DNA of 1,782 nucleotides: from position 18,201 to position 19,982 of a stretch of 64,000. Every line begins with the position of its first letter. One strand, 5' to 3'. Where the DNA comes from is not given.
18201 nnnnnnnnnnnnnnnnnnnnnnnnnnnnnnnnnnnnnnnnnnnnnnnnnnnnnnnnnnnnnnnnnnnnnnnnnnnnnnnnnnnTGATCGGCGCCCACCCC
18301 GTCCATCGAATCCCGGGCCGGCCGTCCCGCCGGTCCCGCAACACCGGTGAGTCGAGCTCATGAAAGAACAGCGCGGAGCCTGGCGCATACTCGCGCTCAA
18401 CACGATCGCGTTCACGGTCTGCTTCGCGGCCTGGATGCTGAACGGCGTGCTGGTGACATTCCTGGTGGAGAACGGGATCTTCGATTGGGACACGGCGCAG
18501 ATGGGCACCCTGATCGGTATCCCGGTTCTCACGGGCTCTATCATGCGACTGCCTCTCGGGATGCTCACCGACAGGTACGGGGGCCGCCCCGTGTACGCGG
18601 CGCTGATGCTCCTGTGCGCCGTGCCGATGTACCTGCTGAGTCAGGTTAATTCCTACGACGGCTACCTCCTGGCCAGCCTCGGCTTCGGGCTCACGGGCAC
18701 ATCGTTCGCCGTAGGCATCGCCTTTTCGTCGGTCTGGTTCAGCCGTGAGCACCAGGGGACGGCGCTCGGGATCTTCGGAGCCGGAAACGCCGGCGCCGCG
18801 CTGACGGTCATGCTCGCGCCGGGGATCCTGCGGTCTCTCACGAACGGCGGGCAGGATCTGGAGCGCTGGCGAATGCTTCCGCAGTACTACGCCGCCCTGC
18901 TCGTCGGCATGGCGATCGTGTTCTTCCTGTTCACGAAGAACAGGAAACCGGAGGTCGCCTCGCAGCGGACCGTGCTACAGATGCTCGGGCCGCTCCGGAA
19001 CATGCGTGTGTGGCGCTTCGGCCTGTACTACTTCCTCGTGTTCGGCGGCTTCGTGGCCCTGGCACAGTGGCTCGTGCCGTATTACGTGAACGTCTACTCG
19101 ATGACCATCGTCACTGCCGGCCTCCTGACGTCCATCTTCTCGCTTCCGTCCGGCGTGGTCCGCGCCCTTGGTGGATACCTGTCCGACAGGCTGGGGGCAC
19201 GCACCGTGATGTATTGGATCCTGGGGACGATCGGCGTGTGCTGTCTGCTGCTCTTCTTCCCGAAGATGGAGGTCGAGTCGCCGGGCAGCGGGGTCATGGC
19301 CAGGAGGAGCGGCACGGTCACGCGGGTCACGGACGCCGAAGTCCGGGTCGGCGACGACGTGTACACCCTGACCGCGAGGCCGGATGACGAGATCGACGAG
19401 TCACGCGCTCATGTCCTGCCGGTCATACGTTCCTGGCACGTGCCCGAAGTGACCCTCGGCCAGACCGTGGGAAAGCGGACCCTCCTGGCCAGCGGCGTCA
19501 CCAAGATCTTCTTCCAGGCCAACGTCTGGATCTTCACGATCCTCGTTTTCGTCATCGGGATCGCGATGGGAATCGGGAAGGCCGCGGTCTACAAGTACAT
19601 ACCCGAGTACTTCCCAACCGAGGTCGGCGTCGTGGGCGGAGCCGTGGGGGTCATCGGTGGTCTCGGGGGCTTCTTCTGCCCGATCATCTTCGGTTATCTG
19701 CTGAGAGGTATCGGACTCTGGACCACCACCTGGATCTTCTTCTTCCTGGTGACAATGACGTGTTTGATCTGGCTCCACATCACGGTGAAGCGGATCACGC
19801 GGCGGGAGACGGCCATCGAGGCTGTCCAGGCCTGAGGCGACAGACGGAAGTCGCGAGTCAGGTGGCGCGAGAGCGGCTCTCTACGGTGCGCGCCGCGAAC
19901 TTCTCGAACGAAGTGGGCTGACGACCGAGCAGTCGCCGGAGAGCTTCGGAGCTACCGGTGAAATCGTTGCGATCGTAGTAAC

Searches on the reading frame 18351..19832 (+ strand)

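Call 10: search_protein_families(library=pfam, proteins=[window:18351-19832:+], max_evalue=0.001)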
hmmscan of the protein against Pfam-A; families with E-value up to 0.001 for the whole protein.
window:18351-19832:+ (494 aa): 2 families
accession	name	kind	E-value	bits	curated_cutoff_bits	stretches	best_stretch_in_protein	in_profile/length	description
PF07690.21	MFS_1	-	3.9e-42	144.8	33.4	2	19-306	4-290/347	Major Facilitator Superfamily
PF01306.25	LacY_symp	-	0.00055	19.3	24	1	214-296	3-85/413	LacY proton/sugar symporter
